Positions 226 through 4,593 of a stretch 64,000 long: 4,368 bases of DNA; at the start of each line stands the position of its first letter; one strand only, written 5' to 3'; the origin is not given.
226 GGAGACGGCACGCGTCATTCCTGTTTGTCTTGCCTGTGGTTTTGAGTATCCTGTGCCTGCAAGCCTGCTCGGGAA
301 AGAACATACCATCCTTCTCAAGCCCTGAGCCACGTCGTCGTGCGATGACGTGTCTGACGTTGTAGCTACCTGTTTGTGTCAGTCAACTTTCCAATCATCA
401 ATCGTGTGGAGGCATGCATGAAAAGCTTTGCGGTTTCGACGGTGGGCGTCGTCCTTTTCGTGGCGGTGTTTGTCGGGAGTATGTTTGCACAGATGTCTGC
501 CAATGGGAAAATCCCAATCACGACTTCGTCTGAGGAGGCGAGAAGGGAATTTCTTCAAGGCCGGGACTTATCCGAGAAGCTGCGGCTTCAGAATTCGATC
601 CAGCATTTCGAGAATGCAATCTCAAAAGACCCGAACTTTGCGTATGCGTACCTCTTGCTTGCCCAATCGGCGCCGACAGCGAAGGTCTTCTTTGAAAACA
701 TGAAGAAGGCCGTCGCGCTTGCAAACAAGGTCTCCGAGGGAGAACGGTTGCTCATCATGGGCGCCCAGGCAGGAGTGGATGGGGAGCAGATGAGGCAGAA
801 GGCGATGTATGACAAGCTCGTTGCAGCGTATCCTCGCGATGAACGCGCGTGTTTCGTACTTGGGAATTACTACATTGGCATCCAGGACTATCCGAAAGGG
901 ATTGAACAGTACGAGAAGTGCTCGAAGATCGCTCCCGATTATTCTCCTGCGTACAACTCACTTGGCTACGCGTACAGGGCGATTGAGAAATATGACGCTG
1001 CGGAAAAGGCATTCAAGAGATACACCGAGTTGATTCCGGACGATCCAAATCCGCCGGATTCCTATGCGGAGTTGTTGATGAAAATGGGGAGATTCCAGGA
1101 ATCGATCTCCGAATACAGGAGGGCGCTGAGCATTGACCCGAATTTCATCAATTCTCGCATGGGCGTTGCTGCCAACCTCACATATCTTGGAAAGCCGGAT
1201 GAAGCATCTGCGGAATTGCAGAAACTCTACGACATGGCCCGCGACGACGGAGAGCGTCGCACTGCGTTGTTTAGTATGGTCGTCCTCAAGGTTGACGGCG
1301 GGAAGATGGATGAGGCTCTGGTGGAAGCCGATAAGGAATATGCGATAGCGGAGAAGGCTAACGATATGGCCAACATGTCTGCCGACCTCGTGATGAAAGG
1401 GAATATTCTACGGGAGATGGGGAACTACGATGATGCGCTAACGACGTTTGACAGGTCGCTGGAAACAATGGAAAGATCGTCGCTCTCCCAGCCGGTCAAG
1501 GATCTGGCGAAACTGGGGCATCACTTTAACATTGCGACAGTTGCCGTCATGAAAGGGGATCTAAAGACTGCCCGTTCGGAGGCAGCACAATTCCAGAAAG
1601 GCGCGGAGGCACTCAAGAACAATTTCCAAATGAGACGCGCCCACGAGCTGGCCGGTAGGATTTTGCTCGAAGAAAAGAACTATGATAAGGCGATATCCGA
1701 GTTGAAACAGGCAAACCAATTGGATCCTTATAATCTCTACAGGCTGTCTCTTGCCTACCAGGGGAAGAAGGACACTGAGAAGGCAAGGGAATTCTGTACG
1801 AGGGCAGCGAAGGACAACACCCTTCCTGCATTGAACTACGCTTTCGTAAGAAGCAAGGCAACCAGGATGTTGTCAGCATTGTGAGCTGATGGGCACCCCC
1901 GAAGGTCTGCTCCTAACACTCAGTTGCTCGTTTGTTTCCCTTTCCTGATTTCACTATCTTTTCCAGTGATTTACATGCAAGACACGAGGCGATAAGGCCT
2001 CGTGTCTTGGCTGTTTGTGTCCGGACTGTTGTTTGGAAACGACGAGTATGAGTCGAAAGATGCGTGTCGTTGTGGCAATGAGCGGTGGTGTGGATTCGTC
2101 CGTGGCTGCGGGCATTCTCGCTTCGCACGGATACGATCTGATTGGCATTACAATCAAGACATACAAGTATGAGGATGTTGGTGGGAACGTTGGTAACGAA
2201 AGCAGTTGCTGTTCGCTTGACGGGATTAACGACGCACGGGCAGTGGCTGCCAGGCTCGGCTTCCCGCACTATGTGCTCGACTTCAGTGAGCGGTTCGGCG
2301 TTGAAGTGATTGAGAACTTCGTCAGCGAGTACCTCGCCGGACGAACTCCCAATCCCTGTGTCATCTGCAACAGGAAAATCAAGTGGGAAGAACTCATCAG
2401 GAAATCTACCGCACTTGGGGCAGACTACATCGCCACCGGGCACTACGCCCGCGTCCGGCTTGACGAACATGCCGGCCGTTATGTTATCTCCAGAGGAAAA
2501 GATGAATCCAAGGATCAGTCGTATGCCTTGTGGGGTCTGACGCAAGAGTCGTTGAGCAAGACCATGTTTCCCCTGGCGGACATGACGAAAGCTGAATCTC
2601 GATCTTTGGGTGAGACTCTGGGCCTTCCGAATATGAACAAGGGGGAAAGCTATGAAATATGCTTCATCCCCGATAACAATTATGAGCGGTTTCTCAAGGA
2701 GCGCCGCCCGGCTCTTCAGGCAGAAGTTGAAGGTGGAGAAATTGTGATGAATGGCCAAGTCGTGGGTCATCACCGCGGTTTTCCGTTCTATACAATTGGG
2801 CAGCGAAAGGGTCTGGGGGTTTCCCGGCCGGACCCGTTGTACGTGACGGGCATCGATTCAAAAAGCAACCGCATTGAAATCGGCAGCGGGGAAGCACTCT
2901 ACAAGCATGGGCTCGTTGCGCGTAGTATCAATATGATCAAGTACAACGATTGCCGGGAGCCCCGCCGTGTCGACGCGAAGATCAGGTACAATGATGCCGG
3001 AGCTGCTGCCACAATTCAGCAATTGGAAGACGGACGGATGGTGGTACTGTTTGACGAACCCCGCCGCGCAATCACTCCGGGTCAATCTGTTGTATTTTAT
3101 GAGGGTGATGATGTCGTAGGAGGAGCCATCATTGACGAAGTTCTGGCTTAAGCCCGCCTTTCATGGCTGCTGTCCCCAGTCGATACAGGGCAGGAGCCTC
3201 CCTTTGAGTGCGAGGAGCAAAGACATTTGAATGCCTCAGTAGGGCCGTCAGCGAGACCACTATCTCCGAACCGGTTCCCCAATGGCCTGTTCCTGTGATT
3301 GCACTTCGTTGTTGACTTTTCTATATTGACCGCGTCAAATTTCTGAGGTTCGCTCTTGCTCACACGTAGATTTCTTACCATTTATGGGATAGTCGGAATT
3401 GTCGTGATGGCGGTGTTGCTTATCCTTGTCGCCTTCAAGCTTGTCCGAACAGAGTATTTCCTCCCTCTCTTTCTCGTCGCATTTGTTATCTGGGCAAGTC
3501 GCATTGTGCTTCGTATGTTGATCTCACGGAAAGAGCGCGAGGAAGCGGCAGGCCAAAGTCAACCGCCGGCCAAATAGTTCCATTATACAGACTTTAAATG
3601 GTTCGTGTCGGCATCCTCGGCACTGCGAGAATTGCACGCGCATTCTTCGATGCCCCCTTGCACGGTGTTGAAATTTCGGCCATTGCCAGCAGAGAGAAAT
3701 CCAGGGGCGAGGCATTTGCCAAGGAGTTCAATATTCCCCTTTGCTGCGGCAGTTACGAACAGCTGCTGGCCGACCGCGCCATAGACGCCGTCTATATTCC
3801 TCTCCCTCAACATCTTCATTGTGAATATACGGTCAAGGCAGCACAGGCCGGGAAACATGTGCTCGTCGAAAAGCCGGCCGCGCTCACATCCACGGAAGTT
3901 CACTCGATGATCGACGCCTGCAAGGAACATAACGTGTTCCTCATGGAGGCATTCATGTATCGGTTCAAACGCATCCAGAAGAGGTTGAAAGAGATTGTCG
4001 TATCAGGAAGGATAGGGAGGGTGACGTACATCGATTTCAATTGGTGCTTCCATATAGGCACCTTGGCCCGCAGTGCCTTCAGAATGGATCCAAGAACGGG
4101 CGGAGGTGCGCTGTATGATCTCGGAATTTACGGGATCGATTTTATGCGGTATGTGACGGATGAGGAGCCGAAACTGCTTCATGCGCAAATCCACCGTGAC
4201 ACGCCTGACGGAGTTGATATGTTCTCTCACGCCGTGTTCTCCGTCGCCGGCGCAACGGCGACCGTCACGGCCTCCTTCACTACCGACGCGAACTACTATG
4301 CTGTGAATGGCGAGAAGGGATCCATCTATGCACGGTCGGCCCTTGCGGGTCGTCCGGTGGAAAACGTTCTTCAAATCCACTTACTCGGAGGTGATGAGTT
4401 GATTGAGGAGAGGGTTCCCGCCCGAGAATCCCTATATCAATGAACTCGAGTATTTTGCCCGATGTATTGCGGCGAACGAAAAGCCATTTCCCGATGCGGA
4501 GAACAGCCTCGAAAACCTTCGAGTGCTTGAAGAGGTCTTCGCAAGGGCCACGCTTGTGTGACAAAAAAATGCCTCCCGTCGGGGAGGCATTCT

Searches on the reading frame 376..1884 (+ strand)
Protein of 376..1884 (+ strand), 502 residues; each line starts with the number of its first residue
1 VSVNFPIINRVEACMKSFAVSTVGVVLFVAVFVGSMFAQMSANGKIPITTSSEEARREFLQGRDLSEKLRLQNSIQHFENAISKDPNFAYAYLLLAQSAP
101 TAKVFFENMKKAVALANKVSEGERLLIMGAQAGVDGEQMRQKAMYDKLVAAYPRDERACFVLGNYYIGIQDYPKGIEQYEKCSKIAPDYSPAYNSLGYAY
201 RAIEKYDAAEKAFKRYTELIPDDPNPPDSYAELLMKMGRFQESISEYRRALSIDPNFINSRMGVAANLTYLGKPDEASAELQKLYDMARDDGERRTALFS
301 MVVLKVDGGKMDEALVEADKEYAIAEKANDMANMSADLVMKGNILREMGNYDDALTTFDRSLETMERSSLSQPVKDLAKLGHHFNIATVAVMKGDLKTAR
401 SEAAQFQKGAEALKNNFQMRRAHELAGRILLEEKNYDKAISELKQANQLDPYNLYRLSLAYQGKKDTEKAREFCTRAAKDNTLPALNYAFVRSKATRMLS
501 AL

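Call 92: search_protein_families(library=pfam, proteins=[window:376-1884:+], max_evalue=0.001)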
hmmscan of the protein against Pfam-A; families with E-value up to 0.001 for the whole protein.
window:376-1884:+ (502 aa): 20 families
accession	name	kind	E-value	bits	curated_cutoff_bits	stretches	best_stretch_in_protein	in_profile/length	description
PF07719.23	TPR_2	-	8.9e-34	113.2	27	1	231-256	8-33/34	Tetratricopeptide repeat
PF13181.12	TPR_8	-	4.2e-29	98.6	25.7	2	191-223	2-34/34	Tetratricopeptide repeat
PF00515.34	TPR_1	-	2.8e-26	90.7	27.8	2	192-223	3-34/34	Tetratricopeptide repeat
PF13424.12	TPR_12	-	6.9e-21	74.7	30.1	1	162-219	9-74/77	Tetratricopeptide repeat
PF14559.12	TPR_19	-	7.9e-21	74.6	25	2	234-293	1-60/68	Tetratricopeptide repeat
PF13414.12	TPR_11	-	2.1e-20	72.6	26.8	0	233-259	3-29/42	TPR repeat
PF13428.12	TPR_14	-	4.9e-20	70.4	23.5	0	193-224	4-35/44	Tetratricopeptide repeat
PF13432.12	TPR_16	-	6.7e-20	71.6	32.7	1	162-224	3-65/65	Tetratricopeptide repeat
PF13431.12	TPR_17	-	1.1e-14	53.8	24.4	1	179-210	2-33/34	Tetratricopeptide repeat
PF13176.12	TPR_7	-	4.9e-13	48.5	27.9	0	341-365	5-29/36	Tetratricopeptide repeat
PF12895.13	ANAPC3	-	3.7e-10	40.4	27.2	0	205-283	4-81/82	Anaphase-promoting complex, cyclosome, subunit 3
PF23914.1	TPR_CcmH_CycH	-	5.6e-10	39.7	42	0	196-293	56-156/158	Cytochrome c-type biogenesis protein H TPR domain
PF13174.12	TPR_6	-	3.3e-09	37.2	26.3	0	453-479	2-28/33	Tetratricopeptide repeat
PF24575.1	TPR_Slam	-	7.6e-09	36.4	35.2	0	231-273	54-96/104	Surface lipoprotein assembly modifier, N-terminal TPR repeats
PF13374.12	TPR_10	-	5.8e-08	32.9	27.5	0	342-367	9-34/42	Tetratricopeptide repeat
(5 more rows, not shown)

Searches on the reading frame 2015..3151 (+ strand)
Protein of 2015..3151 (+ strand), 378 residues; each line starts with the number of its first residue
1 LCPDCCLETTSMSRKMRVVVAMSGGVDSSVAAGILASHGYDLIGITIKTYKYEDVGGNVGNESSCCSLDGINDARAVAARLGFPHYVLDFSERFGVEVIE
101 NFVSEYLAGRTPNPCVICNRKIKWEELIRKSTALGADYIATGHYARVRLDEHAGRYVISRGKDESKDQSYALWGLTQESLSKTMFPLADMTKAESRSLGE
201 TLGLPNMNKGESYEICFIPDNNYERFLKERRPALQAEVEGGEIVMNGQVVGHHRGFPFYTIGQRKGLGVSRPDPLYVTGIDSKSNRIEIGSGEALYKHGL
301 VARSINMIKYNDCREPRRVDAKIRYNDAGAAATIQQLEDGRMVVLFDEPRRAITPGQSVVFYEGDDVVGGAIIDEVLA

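Call 92: search_protein_families(library=pfam, proteins=[window:2015-3151:+], max_evalue=0.001)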
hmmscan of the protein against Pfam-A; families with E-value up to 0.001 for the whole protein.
window:2015-3151:+ (378 aa): 5 families
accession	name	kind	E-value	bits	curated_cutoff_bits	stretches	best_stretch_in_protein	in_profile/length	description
PF03054.22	tRNA_Me_trans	-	1.8e-66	224.1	20.6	1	16-219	1-201/202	tRNA methyl transferase HUP domain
PF20258.4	tRNA_Me_trans_C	-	9.3e-18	64.8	20.6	1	298-373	2-77/77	Aminomethyltransferase beta-barrel domain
PF20259.3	tRNA_Me_trans_M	-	2.6e-15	56.2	27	1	239-290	12-65/66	tRNA methyl transferase PRC-barrel domain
PF00733.27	Asn_synthase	-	5.4e-05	23.4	21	1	12-104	14-93/354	Asparagine synthase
PF24167.1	DUF7411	-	0.00066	19.8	28.7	0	16-103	1-71/194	Family of unknown function (DUF7411)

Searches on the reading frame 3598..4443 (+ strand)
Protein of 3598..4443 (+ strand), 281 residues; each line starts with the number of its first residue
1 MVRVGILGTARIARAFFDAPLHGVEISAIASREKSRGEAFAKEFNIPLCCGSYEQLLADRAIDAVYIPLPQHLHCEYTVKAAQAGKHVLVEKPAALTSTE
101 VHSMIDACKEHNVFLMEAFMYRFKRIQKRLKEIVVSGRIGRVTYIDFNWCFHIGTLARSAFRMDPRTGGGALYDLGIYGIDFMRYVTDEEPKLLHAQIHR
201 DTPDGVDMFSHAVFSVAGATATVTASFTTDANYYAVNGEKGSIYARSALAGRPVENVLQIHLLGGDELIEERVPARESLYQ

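Call 92: search_protein_families(library=pfam, proteins=[window:3598-4443:+], max_evalue=0.001)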
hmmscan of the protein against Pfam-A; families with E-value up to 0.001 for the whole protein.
window:3598-4443:+ (281 aa): 3 families
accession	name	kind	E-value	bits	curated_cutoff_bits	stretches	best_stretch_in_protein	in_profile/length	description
PF01408.29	GFO_IDH_MocA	-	1.8e-25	90.4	24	1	2-118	1-119/120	Oxidoreductase family, NAD-binding Rossmann fold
PF22725.1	GFO_IDH_MocA_C3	-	4.1e-24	85.4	27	1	129-243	3-123/124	GFO/IDH/MocA C-terminal domain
PF02894.22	GFO_IDH_MocA_C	-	4e-08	33.8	22.9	1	131-244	1-128/218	Oxidoreductase family, C-terminal alpha/beta domain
